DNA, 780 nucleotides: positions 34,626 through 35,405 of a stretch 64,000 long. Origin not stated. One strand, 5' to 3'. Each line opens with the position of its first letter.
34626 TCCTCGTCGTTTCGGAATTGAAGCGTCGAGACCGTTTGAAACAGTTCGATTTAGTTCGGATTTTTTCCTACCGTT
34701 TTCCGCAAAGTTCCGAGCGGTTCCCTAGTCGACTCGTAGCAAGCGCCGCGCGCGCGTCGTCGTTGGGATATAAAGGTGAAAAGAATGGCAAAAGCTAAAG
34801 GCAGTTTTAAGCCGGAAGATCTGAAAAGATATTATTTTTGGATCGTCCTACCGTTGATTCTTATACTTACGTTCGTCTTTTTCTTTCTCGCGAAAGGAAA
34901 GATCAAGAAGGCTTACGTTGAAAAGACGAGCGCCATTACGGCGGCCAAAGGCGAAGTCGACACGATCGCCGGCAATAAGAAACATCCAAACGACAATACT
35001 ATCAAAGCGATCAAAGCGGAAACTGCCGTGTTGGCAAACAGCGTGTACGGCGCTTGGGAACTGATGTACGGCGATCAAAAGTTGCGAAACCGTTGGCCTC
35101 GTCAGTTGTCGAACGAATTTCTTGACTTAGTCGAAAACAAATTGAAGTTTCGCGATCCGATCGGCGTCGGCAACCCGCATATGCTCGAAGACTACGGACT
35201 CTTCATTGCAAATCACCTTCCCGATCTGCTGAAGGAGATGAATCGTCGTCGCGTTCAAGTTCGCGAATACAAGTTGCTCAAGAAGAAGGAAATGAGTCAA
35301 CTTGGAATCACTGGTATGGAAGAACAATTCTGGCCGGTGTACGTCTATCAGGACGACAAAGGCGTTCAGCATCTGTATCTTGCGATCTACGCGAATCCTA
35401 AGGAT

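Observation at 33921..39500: Eight GroEL-tail-like (Gly-Gly-Met)n tracts spread over three consecutive membrane proteins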

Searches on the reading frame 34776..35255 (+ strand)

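Call 79: search_protein_families(library=pfam, proteins=[window:34776-35255:+], max_evalue=10)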
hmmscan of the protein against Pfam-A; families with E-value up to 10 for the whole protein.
window:34776-35255:+ (160 aa): 2 families
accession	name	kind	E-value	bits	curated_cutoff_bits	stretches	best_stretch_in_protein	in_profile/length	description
PF11337.13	DUF3139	-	0.082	13.9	27.3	1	21-98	4-73/83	Protein of unknown function (DUF3139)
PF18058.6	SbsC_C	-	0.13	13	27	1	42-81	15-54/131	SbsC C-terminal domain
